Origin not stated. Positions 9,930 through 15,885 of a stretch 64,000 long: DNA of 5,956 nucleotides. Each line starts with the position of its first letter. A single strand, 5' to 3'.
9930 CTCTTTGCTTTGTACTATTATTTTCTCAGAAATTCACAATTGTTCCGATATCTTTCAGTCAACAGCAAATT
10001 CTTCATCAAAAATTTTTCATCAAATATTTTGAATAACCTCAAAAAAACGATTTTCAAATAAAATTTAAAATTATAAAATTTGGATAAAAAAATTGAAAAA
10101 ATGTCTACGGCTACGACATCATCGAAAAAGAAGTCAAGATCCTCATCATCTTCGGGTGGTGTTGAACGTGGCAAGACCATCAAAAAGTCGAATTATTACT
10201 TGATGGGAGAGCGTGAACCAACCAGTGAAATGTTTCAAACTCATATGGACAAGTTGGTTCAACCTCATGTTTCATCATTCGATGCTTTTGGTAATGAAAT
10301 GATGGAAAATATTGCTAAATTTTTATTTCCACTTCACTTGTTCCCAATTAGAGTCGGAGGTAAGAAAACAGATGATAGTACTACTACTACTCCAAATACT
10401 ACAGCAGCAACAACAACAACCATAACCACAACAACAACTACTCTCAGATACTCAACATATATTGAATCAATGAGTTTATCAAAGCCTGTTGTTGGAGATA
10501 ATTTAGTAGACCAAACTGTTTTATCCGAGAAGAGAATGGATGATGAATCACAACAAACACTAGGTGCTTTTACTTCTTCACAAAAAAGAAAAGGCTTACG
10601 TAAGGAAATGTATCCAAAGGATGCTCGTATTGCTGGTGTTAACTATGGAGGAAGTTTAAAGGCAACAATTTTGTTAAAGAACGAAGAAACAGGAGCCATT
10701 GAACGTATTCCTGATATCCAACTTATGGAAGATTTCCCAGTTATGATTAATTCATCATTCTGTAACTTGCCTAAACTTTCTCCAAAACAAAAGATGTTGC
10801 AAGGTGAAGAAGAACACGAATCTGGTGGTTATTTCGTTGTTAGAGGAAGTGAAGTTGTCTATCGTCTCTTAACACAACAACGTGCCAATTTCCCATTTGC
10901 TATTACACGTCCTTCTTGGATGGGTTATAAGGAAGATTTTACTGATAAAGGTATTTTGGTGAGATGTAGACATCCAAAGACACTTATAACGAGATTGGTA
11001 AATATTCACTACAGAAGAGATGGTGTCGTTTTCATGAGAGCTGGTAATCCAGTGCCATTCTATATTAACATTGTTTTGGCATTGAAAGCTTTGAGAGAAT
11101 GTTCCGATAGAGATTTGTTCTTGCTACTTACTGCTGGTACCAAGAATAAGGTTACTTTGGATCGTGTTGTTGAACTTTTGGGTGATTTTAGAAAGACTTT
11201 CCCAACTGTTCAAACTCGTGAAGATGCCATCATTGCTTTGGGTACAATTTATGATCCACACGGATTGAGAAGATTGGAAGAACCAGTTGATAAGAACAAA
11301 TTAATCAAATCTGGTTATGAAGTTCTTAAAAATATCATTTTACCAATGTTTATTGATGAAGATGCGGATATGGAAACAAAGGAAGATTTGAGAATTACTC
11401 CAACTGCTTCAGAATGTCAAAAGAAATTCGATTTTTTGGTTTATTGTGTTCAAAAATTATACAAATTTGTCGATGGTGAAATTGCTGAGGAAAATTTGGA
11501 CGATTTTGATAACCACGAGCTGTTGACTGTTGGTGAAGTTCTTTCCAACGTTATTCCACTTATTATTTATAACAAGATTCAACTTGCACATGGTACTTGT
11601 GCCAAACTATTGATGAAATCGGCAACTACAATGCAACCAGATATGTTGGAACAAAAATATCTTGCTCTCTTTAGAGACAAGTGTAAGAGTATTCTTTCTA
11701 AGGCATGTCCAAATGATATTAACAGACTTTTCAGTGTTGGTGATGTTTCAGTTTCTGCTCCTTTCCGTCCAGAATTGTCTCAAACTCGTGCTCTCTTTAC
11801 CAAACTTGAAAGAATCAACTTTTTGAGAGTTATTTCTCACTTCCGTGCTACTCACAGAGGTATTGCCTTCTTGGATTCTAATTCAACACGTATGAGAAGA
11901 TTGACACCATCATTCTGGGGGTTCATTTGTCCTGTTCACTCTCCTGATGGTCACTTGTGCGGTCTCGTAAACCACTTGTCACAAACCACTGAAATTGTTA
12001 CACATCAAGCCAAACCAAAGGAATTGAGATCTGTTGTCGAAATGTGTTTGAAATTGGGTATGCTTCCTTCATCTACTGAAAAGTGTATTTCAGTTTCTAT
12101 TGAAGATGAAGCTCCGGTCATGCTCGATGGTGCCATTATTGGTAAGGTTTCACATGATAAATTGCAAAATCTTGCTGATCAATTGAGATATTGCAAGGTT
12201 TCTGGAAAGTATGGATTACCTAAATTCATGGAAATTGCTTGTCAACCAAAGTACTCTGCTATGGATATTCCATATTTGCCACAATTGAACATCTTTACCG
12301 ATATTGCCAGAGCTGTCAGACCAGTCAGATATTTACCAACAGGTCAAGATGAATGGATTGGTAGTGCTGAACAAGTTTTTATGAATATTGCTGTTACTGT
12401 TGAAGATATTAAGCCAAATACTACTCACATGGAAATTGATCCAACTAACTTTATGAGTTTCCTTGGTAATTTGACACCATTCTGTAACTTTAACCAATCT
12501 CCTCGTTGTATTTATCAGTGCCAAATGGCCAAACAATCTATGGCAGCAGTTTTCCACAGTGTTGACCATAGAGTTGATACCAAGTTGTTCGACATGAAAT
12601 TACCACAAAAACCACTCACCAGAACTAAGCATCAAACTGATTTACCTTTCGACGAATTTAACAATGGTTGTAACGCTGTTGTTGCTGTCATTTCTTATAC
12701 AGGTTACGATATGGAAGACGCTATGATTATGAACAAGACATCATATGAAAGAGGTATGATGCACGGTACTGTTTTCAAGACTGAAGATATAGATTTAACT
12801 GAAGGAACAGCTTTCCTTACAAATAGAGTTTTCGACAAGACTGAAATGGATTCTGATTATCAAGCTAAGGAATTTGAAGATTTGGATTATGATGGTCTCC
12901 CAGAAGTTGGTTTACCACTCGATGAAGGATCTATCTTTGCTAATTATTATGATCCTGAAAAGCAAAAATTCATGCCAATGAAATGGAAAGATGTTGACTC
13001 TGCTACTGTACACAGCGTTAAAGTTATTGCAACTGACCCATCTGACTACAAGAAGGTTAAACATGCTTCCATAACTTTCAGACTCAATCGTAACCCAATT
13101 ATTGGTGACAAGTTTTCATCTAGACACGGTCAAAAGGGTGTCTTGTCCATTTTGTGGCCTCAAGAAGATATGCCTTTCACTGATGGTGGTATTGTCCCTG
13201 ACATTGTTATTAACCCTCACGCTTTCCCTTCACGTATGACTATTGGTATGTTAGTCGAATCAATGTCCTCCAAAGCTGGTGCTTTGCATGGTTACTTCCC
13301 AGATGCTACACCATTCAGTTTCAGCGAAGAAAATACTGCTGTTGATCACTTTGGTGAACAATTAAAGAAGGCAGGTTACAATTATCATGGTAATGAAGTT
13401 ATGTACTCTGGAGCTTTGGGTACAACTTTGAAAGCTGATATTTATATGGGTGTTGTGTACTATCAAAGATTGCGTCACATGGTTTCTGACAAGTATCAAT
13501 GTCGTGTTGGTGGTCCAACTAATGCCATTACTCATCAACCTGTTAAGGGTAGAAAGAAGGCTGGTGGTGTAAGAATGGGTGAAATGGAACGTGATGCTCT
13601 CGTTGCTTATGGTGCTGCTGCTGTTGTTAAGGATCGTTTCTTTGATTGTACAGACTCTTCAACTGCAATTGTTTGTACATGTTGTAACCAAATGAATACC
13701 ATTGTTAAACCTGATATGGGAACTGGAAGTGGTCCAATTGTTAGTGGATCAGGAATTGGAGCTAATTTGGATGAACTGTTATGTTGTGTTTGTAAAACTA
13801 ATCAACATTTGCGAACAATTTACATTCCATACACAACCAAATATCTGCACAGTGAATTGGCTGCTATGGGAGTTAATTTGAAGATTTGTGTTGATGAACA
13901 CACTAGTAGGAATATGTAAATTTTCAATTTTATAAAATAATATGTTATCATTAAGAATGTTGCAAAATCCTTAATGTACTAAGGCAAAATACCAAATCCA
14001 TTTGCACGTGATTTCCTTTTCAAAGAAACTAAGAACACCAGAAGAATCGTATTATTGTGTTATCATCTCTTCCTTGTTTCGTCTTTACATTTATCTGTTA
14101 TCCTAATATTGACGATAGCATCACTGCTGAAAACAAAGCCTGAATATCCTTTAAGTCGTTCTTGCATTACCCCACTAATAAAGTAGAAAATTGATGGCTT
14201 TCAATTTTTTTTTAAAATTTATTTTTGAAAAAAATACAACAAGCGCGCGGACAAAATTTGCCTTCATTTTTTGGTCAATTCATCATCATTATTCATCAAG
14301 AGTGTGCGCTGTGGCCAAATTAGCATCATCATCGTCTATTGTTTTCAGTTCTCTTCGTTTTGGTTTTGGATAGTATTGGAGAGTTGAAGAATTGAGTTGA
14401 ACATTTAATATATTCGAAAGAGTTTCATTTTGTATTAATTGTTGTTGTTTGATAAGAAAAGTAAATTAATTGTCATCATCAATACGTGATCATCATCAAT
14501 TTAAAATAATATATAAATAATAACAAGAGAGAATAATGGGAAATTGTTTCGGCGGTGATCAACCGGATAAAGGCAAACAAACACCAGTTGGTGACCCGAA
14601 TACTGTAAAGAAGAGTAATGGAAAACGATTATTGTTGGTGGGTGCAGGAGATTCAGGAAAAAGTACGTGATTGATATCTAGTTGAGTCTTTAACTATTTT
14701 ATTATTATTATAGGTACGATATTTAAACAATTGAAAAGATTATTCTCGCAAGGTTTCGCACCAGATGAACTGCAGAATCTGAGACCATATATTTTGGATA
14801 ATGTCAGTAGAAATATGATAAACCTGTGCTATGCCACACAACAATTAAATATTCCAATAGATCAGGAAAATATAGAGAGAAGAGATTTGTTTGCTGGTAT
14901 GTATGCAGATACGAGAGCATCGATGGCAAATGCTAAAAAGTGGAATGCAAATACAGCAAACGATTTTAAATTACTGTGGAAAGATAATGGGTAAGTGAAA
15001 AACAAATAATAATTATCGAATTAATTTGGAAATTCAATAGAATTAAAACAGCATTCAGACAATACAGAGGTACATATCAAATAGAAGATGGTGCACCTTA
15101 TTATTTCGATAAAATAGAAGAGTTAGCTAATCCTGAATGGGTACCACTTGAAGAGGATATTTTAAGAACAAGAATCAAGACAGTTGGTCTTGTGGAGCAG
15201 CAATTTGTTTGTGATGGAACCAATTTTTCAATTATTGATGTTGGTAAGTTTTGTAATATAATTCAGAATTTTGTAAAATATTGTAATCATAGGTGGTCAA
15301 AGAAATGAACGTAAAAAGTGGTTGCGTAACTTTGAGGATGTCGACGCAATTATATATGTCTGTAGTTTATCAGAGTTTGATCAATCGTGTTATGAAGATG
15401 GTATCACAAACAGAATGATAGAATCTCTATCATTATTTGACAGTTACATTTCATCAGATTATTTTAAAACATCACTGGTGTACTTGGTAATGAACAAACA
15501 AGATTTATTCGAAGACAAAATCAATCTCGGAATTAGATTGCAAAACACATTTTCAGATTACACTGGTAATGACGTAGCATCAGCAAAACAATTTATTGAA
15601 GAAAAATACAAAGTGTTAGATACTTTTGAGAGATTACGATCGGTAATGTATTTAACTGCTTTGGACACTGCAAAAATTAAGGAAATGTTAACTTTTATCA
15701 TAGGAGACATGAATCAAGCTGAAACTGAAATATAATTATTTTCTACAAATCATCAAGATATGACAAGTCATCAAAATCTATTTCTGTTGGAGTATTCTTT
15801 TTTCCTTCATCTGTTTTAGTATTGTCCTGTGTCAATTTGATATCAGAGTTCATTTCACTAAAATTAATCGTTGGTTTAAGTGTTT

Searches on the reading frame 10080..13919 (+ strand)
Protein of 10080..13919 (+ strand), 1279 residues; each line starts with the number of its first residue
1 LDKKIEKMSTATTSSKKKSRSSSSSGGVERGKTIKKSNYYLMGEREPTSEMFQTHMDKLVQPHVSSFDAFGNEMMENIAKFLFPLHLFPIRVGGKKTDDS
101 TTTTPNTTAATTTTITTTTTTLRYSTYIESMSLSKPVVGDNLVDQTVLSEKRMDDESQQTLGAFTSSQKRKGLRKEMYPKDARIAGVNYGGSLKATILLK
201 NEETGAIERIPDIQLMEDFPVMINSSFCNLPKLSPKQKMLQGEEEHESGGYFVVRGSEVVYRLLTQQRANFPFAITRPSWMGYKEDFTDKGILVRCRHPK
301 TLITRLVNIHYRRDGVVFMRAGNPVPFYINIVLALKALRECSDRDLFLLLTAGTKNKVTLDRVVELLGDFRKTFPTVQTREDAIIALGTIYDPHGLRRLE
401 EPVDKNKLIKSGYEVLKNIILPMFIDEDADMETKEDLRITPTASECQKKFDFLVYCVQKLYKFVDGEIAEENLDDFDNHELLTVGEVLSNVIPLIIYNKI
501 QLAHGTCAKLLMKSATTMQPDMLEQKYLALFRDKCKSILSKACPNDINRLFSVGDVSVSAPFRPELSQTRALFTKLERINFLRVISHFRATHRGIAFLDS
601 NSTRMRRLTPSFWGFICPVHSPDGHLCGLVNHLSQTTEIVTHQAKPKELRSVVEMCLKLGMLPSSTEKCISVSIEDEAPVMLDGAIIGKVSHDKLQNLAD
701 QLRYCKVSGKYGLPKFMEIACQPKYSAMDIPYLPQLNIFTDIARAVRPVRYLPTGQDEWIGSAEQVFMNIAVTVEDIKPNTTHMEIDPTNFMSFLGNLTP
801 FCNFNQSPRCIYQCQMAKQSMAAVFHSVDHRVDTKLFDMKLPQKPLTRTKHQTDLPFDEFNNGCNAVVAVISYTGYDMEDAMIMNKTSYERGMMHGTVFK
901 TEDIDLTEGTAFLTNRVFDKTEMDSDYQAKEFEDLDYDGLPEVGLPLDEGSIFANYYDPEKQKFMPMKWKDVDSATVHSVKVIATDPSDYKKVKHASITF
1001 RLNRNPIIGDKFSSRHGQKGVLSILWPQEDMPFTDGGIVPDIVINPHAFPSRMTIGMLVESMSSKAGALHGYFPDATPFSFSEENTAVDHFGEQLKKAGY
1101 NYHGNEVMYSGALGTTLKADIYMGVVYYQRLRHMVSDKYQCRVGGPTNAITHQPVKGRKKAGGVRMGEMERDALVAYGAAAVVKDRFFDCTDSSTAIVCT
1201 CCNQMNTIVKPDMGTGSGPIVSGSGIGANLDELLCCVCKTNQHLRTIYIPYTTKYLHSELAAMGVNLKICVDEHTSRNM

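Call 24: search_protein_families(library=pfam, proteins=[window:10080-13919:+], max_evalue=0.001)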
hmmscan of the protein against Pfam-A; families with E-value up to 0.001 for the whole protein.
window:10080-13919:+ (1279 aa): 6 families
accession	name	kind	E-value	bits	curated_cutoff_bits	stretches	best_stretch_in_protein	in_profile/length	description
PF00562.33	RNA_pol_Rpb2_6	-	9e-118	394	23.4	1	797-1160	3-373/373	RNA polymerase Rpb2, domain 6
PF04565.21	RNA_pol_Rpb2_3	-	2e-23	82.7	21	1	576-639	3-68/68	RNA polymerase Rpb2, domain 3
PF04560.25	RNA_pol_Rpb2_7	-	1.8e-19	70.3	32.1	1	1162-1270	1-85/87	RNA polymerase Rpb2, domain 7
PF04563.20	RNA_pol_Rpb2_1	-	9.9e-17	61.6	28.2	1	167-598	56-156/203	RNA polymerase beta subunit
PF06883.17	RNA_pol_Rpa2_4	-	1.1e-13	51.3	27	1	687-747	1-58/58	RNA polymerase I, Rpa2 specific domain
PF04561.19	RNA_pol_Rpb2_2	-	0.00085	19.5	21.7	0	324-481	47-189/190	RNA polymerase Rpb2, domain 2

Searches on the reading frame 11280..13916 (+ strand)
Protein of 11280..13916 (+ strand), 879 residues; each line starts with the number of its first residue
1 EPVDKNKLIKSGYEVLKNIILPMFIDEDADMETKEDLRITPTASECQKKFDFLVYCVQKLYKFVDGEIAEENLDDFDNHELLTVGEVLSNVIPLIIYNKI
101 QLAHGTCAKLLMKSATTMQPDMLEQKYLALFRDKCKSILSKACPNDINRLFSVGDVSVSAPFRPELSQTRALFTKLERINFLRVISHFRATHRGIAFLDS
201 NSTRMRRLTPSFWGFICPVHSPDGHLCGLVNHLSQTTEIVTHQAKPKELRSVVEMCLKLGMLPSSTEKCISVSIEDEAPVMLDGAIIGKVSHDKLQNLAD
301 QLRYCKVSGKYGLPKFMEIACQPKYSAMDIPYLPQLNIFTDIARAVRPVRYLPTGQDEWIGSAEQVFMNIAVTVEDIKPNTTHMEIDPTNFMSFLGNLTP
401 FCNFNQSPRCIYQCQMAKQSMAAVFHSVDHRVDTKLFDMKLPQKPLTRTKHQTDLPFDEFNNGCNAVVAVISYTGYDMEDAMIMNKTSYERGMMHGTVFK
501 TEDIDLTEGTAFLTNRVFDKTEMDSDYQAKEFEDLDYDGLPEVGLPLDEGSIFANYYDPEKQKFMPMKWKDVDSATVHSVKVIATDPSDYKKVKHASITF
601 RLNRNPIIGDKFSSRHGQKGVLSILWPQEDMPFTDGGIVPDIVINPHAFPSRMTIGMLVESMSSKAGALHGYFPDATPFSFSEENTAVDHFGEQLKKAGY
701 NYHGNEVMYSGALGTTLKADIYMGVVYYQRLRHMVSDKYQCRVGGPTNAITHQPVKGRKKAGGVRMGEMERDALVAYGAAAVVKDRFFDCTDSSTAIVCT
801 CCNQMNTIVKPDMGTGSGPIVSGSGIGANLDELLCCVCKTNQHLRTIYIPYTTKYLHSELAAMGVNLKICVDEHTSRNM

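Call 30: find_homologous_proteins(query=window:11280-13916:+, max_evalue=1e-50)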
Query window:11280-13916:+ (879 aa): 1518 proteins with E <= 1e-50 among 8000 candidates; the best 120 are listed.
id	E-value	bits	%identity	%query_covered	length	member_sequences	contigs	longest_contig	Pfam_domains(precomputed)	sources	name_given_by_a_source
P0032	0.0e+0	1702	81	100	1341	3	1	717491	PF06883.18,PF04565.22,PF04560.26,PF04563.21,PF00562.34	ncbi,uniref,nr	ncbi:hypothetical protein FDP41_003950 [Naegleria fowleri]|uniref:DNA-directed RNA polymerase subuni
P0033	1.8e-226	772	44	97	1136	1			PF04565.22,PF04561.20,PF04560.26,PF04563.21,PF00562.34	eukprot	eukprot:gene2872-4715_t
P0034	9.0e-219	747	43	98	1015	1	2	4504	PF06883.18,PF04565.22,PF04561.20,PF04560.26,PF00562.34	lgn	-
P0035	1.8e-217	743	44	96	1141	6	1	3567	PF06883.18,PF04565.22,PF04561.20,PF04560.26,PF04563.21,PF00562.34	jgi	-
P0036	5.1e-217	741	44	94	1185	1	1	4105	PF06883.18,PF04565.22,PF04561.20,PF04560.26,PF04563.21,PF00562.34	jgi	jgi:DNA-directed RNA polymerase I subunit RPA2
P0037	4.4e-216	738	45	94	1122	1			PF06883.18,PF04565.22,PF04561.20,PF04560.26,PF04563.21,PF00562.34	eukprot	eukprot:comp20793_c0_seq1/m.27332 comp20793_c0_seq1/g.27332 ORF comp20793_c0_seq1/g.27332 comp20793_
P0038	7.1e-216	737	44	94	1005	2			PF06883.18,PF04565.22,PF04561.20,PF04560.26,PF04563.21,PF00562.34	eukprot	eukprot:GILJ01011653.1.p1 GENE.GILJ01011653.1~~GILJ01011653.1.p1 ORF type:complete len:1142 (+),scor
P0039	4.8e-212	725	48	81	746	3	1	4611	PF06883.18,PF04565.22,PF04560.26,PF00562.34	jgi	jgi:DNA-directed RNA polymerase I subunit RPA2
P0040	9.6e-210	717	44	95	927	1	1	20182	PF06883.18,PF04565.22,PF04561.20,PF04560.26,PF00562.34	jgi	jgi:DNA-directed RNA polymerase I subunit RPA2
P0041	5.8e-209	715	44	94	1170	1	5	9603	PF06883.18,PF04565.22,PF04561.20,PF04560.26,PF04563.21,PF00562.34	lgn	-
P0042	2.9e-208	712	43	97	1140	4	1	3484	PF06883.18,PF04565.22,PF04561.20,PF04560.26,PF04563.21,PF00562.34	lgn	-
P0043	4.8e-208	712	41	94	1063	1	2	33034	PF06883.18,PF04565.22,PF04561.20,PF04560.26,PF04563.21,PF00562.34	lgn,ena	-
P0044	3.1e-207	709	40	97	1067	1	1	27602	PF06883.18,PF04565.22,PF04561.20,PF04560.26,PF04563.21,PF00562.34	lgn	-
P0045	4.6e-207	708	44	94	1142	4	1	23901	PF06883.18,PF04565.22,PF04561.20,PF04560.26,PF04563.21,PF00562.34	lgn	-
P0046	3.0e-206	706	43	94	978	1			PF06883.18,PF04565.22,PF04561.20,PF04560.26,PF04563.21,PF00562.34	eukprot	eukprot:TRINITY_DN13613_c0_g1_i1.p1 TRINITY_DN13613_c0_g1~~TRINITY_DN13613_c0_g1_i1.p1 ORF type:comp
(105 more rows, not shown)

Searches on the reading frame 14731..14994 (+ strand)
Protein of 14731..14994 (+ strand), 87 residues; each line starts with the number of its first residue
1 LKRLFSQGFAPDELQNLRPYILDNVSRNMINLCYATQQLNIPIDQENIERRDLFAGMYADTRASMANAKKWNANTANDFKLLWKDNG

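Call 24: search_protein_families(library=pfam, proteins=[window:14731-14994:+], max_evalue=0.001)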
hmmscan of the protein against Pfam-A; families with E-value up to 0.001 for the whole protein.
window:14731-14994:+ (87 aa): 1 family
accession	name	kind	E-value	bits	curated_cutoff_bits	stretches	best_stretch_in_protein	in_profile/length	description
PF00503.26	G-alpha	-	2.4e-08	34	48.8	1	1-86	41-123/333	G-protein alpha subunit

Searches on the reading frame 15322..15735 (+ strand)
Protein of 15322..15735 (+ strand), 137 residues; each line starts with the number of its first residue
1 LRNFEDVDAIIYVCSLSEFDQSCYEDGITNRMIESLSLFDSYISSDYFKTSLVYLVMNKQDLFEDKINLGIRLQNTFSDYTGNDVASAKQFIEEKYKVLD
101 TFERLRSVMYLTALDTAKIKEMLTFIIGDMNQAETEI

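Call 24: search_protein_families(library=pfam, proteins=[window:15322-15735:+], max_evalue=0.001)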
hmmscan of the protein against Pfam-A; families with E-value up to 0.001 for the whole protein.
window:15322-15735:+ (137 aa): 1 family
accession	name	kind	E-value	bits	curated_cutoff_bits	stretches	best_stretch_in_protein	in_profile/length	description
PF00503.26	G-alpha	-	6.5e-34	118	48.8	1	4-125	204-328/333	G-protein alpha subunit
